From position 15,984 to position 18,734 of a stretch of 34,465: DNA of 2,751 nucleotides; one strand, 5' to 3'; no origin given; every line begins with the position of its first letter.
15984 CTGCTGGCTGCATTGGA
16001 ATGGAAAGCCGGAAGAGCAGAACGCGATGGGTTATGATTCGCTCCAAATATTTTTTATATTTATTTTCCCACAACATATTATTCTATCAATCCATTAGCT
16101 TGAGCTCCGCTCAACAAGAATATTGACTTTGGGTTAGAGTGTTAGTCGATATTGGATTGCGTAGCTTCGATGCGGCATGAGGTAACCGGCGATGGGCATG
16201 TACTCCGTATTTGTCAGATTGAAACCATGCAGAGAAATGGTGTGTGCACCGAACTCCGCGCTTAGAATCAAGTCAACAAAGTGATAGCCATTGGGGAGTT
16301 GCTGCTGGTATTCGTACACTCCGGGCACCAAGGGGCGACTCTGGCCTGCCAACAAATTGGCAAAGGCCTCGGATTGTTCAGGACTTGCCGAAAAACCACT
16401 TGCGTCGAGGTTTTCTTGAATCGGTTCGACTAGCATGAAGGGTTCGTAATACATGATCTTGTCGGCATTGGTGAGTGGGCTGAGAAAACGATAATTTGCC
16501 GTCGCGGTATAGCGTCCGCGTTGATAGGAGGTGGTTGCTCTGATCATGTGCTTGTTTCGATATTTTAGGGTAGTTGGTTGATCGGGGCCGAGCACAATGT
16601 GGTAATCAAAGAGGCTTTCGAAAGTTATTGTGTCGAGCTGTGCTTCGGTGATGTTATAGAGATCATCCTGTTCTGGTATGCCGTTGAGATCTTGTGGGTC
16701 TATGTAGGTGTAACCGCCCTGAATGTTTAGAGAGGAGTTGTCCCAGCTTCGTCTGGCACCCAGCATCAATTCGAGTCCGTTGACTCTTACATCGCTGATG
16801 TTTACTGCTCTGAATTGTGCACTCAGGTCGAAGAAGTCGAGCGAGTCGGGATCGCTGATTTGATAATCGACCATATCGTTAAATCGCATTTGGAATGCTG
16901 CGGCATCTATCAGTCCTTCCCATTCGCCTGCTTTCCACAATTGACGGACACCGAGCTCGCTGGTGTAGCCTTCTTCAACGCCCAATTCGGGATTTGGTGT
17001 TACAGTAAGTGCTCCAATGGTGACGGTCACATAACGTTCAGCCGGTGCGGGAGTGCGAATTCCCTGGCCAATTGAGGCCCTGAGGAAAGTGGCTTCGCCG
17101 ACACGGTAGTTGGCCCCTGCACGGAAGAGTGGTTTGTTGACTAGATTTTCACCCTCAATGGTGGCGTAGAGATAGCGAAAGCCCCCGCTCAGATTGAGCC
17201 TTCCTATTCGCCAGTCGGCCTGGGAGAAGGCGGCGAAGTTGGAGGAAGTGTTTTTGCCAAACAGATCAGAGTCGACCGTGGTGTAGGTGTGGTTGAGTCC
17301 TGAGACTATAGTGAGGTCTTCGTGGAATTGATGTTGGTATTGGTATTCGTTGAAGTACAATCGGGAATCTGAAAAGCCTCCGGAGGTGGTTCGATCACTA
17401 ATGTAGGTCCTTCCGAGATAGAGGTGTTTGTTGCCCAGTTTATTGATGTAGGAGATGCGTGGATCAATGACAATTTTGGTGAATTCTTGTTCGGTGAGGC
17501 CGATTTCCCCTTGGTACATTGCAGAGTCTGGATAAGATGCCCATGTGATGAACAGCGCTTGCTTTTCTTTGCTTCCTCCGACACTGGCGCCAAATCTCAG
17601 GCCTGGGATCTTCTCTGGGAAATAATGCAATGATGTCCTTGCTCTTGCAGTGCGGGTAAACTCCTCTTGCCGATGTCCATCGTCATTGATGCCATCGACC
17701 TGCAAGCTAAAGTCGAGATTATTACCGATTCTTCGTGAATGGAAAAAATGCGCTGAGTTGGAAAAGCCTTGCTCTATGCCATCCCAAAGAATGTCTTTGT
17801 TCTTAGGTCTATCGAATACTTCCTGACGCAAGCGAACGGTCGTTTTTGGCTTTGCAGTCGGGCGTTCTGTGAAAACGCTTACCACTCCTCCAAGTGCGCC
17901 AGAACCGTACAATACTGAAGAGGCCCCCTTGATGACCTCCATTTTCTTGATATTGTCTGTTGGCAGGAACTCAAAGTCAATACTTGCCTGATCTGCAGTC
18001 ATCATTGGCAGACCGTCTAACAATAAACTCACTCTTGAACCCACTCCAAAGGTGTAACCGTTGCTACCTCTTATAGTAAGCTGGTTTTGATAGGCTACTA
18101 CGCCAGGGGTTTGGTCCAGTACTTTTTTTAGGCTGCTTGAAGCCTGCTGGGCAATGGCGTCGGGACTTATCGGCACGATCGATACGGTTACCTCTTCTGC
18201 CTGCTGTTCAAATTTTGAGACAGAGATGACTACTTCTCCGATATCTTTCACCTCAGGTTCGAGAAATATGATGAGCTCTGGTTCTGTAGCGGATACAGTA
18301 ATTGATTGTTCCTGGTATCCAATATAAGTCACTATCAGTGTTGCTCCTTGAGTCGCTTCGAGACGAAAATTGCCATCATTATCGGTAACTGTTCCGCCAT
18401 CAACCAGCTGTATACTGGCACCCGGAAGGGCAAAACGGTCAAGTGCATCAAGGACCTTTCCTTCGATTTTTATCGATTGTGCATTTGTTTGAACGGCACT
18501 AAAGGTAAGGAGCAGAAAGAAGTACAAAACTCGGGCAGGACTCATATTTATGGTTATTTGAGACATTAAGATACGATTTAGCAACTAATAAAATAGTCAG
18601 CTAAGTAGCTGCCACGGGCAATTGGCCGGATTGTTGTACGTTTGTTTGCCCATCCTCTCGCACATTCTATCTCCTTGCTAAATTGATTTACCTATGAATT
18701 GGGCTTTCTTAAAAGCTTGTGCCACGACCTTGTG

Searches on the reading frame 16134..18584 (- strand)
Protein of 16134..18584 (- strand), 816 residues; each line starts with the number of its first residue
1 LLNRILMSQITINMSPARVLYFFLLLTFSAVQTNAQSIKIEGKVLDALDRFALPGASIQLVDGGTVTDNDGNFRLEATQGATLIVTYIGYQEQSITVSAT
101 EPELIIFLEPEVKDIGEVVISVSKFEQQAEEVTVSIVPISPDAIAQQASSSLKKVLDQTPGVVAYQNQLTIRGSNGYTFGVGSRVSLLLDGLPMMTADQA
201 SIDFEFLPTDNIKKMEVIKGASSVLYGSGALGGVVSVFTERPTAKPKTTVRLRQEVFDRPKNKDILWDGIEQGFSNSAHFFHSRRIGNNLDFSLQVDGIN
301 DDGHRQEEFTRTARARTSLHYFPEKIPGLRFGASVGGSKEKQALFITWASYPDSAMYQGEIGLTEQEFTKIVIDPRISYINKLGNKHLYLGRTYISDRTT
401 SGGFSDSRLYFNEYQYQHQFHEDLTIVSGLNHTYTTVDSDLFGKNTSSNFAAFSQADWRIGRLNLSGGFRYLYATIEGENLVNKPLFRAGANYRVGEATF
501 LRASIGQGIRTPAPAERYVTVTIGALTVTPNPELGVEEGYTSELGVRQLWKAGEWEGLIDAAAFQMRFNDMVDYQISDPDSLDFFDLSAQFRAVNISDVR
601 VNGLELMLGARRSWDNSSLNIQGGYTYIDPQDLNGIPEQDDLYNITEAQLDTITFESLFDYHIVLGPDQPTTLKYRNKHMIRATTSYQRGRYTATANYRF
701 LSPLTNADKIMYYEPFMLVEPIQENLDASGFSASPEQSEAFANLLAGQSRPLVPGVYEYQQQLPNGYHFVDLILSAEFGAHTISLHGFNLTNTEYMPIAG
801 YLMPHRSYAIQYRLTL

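Call 6: search_protein_families(library=pfam, proteins=[window:16134-18584:-], max_evalue=0.01)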
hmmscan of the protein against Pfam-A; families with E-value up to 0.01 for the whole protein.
window:16134-18584:- (816 aa): 4 families
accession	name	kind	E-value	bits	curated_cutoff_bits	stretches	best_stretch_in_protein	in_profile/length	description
PF00593.30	TonB_dep_Rec_b-barrel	-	1.7e-31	111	27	1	350-703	99-397/436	TonB dependent receptor-like, beta-barrel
PF07715.20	Plug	-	1.3e-21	77.5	23.9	1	130-234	3-107/107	TonB-dependent Receptor Plug Domain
PF13715.12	CarbopepD_reg_2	-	1.1e-12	48.2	32.2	1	40-120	1-88/88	CarboxypepD_reg-like domain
PF13620.12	CarboxypepD_reg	-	8e-08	33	32.3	1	40-101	2-73/82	Carboxypeptidase regulatory-like domain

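Call 7: search_protein_families(library=ncbifam, proteins=[window:16134-18584:-], max_evalue=0.01)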
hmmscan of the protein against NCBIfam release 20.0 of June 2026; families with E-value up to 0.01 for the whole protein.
window:16134-18584:- (816 aa): 33 families (the best 25 are shown)
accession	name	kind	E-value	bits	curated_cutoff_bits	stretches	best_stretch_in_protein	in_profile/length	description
TIGR04056.1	OMP_RagA_SusC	subfamily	4.5e-37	127.9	368.25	1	38-256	1-219/981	SusC/RagA family TonB-linked outer membrane protein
TIGR01785.1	TonB-hemin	subfamily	1.1e-28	100.2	316.85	2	117-241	3-130/677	TonB-dependent heme/hemoglobin receptor family protein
TIGR01786.1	TonB-hemlactrns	subfamily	9.5e-28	96.9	323.75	2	126-240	15-134/719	TonB-dependent hemoglobin/transferrin/lactoferrin family receptor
TIGR01779.1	TonB-B12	equivalog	2.8e-26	92.2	599.7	2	115-250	28-164/614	TonB-dependent vitamin B12 receptor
NF050067.1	TonBEntbctnRecCfrA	equivalog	4.1e-17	61.7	1200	2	108-252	19-170/698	TonB-dependent ferric enterobactin receptor CfrA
TIGR01783.1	TonB-siderophor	subfamily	4.7e-17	61.8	223.5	2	135-258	5-126/649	TonB-dependent siderophore receptor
NF007926.1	PRK10641.1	equivalog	6.7e-17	61.2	836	1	116-246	28-160/617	TonB-dependent vitamin B12 receptor BtuB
NF010010.0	PRK13483.1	equivalog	4.8e-16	57.9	927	1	113-258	31-181/660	ligand-gated channel protein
NF007478.2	PRK10064.1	equivalog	1.7e-13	49.8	745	1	114-252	29-170/663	catecholate siderophore receptor CirA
NF010038.0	PRK13513.1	equivalog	2.2e-12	46.3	942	1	113-264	33-189/659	ligand-gated channel protein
NF052649.1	TonRcptRhtA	equivalog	9.7e-12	43.9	1100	1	112-241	38-166/744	TonB-dependent siderophore receptor RhtA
NF047944.1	FoxamRcptFoxA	equivalog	1.2e-10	40.3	1300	1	122-253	44-176/697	ferrioxamine B receptor FoxA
NF049945.1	TonB_dep_FCYXU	equivalog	9e-10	37.8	825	1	164-247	93-174/697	TonB-dependent receptor, FCYXU motif-type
NF049944.1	TonB_dep_PUIUD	equivalog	1.6e-09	36.7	850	1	125-242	50-172/686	TonB-dependent receptor, PUIUD motif-type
NF053590.1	TonB_dep_TOL0244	equivalog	7.2e-09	34.8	645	1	118-245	14-145/604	TOL_0244 family TonB-dependent receptor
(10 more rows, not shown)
